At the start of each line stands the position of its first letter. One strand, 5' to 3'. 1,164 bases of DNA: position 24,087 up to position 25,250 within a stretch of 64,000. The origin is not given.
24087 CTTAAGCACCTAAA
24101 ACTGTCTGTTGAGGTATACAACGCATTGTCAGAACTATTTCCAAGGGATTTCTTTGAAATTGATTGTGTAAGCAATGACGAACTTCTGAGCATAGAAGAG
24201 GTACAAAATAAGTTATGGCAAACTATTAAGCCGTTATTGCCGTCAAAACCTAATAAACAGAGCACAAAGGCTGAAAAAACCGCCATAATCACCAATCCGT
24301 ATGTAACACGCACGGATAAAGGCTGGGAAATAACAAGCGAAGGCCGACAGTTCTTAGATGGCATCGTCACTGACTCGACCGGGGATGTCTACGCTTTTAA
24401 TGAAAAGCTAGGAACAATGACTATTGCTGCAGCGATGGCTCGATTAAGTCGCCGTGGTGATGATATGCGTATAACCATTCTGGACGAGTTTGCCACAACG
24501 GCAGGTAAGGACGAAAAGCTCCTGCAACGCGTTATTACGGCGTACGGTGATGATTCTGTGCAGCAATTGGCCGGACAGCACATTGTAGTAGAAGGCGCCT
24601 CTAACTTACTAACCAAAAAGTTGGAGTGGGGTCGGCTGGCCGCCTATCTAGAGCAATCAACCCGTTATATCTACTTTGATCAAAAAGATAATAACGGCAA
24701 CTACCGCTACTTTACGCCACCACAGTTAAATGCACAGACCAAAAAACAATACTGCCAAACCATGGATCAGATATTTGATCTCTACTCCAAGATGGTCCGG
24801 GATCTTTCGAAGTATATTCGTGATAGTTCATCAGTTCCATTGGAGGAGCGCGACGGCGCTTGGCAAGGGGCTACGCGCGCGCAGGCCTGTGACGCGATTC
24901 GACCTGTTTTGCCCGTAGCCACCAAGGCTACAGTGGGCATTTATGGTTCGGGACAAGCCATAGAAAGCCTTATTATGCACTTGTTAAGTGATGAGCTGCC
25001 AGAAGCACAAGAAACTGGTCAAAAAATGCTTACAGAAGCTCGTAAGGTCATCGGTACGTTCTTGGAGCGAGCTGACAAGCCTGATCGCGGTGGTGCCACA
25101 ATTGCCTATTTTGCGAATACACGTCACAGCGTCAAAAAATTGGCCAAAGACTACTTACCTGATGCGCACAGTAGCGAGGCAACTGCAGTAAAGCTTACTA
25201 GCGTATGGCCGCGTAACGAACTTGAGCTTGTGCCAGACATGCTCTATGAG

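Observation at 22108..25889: dTTP-synthesis cluster with two Tmk modules, one fused to a long ThyX-like protein, inserted between rplA and rplJ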

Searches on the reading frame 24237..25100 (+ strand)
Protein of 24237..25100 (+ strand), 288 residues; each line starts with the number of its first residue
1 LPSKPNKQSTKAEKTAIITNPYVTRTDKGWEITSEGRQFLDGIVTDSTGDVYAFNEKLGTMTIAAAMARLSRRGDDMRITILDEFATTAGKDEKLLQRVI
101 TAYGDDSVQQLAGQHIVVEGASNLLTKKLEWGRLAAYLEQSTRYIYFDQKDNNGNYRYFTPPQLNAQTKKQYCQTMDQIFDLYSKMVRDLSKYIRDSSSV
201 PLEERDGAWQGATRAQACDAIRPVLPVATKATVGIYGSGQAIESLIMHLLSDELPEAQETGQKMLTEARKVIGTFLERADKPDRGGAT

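Call 5: search_protein_families(library=pfam, proteins=[window:24237-25100:+], max_evalue=1)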
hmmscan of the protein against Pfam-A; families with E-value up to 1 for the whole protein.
window:24237-25100:+ (288 aa): 3 families
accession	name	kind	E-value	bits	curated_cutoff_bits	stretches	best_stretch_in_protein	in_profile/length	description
PF02511.20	Thy1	-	3.9e-16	59.8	24.8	1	62-271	11-188/191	Thymidylate synthase complementing protein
PF21384.2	Cas3_I-F_Cas2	-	0.037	14.6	27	0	78-111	17-48/79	CRISPR-associated nuclease/helicase Cas3, I-F/YPEST, Cas2 domain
PF24038.1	DUF7347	-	0.18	12.5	27.6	0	19-40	53-74/77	Domain of unknown function (DUF7347)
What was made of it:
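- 24414..25061 (+): ThyX half 1 (aa ~300-515). Keeps the dUMP-binding loop; the FAD-binding RHR is degenerate. Thy1 E 4e-16 when scanned alone (call 5).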

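Call 19: search_solved_structures(query=window:24237-25100:+, max_evalue=10, show_alignments=4)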
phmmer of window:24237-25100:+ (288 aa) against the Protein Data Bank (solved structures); distinct sequences matched with E-value up to 10: 10.
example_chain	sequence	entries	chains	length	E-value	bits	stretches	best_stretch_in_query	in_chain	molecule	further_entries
3d01_A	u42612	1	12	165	0.22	13.9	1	68-133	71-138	Uncharacterized protein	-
2ojh_A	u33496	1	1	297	0.7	12.3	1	116-186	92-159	Uncharacterized protein Atu1656/AGR_C_3050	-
7dlv_D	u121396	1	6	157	0.85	12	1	181-257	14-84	Orf20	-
8p8o_H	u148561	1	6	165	0.86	12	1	180-257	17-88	Orf20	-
6h49_A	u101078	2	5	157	0.86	12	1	182-257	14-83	Orf20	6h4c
7pwj_CCC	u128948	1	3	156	0.87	12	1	182-257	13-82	Orf20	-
1epa_A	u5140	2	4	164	0.9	11.9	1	53-158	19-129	EPIDIDYMAL RETINOIC ACID-BINDING PROTEIN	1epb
8c8i_D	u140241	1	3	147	1.1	11.7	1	183-257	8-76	Orf20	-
6w16_H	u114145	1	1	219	1.1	11.6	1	137-225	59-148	458 Fab heavy chain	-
7pwx_CCC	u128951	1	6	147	1.3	11.4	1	183-257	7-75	Orf20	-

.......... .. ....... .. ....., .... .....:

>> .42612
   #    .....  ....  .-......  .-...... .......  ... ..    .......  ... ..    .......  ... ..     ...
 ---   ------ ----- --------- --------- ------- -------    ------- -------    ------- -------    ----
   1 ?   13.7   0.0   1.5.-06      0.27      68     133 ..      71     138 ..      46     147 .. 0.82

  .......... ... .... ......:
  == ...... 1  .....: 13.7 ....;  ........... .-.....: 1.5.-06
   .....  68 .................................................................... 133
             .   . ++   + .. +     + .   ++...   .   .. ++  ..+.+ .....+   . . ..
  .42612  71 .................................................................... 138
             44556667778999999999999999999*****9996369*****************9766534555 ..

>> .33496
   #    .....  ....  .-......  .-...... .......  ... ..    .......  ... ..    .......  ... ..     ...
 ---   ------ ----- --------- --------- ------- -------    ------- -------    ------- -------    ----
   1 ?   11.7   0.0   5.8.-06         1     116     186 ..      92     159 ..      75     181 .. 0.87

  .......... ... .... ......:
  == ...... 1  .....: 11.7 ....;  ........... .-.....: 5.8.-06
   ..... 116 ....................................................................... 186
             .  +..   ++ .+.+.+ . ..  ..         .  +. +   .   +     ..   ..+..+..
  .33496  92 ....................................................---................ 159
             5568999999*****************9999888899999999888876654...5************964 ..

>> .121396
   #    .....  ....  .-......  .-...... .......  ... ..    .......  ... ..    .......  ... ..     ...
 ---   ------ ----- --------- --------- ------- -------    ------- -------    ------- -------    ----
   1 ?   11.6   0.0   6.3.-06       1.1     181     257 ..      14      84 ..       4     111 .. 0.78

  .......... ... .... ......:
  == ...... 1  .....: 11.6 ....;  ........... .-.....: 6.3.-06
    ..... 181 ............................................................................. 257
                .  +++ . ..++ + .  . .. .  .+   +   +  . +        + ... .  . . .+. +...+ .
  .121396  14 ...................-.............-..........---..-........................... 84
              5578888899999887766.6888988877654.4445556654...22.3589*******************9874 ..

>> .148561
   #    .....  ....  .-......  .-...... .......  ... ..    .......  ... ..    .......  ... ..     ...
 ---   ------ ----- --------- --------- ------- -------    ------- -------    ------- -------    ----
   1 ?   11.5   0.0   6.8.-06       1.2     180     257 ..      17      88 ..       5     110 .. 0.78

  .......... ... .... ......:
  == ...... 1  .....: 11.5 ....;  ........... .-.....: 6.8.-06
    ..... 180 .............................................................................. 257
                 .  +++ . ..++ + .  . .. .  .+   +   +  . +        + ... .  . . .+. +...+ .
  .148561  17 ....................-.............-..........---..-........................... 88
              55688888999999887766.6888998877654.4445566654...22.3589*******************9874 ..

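Call 32: search_solved_structures(query=A1, max_evalue=1, show_alignments=3)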
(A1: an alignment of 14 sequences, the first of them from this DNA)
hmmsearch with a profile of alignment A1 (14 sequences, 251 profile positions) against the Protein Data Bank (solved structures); distinct sequences matched with E-value up to 1: 8.
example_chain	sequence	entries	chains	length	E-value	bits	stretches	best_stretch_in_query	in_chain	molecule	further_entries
3gwc_A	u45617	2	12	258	2.2e-10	43.6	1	61-243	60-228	Thymidylate synthase thyX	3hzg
2af6_A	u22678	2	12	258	1.1e-09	41.4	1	63-243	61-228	Thymidylate synthase thyX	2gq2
3ge9_A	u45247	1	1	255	1.7e-05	27.7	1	61-242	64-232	Thymidylate synthase thyX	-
3fnn_A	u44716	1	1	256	1.7e-05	27.7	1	61-242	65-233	Thymidylate synthase thyX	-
3n3y_A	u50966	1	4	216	0.028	17.1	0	185-232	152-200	Thymidylate synthase thyX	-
3ah5_A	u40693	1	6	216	0.058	16.1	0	185-232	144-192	Thymidylate synthase thyX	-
6srn_A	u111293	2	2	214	0.38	13.4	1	6-77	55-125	TetR family transcriptional regulator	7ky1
4d79_A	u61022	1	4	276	0.99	12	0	9-55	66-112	TRNA THREONYLCARBAMOYLADENOSINE DEHYDRATASE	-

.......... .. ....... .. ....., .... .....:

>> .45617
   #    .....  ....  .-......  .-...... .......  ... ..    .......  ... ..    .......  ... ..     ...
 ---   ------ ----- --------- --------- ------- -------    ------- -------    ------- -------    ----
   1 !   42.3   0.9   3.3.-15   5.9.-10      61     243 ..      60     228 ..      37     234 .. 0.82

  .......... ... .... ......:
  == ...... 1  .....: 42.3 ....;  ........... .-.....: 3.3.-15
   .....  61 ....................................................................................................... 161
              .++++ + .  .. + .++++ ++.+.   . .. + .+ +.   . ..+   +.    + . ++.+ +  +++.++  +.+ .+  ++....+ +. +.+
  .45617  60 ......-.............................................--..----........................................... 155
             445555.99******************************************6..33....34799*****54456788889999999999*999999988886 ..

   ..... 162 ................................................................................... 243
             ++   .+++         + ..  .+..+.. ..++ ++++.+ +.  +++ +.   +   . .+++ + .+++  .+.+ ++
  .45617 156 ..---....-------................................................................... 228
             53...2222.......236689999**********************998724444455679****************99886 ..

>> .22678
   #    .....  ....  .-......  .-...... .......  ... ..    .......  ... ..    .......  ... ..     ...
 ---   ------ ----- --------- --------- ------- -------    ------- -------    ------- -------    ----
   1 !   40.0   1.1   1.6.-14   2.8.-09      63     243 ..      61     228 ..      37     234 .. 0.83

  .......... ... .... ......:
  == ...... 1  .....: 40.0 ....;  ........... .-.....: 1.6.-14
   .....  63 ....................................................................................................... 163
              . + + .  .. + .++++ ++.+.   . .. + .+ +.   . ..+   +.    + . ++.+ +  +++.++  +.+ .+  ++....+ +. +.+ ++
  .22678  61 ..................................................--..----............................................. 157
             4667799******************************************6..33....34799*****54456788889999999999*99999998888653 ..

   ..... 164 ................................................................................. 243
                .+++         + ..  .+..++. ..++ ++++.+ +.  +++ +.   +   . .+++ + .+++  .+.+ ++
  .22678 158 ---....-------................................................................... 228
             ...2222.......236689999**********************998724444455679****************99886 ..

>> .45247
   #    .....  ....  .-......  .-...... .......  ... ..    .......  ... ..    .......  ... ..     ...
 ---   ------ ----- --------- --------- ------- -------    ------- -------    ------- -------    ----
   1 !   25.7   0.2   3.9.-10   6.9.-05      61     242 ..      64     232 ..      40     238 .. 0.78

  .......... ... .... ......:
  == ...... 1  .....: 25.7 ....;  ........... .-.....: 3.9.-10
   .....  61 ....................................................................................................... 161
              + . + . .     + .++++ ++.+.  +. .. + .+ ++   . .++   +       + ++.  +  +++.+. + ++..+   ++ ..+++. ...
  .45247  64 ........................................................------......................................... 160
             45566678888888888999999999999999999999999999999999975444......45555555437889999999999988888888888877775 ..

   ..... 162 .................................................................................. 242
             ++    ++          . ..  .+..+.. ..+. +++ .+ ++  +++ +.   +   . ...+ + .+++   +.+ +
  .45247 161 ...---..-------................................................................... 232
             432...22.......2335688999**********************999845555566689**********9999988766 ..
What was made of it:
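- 24414..25061 (+): The half-1 profile hits M. tuberculosis ThyX 3gwc, 2e-10 (call 32).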
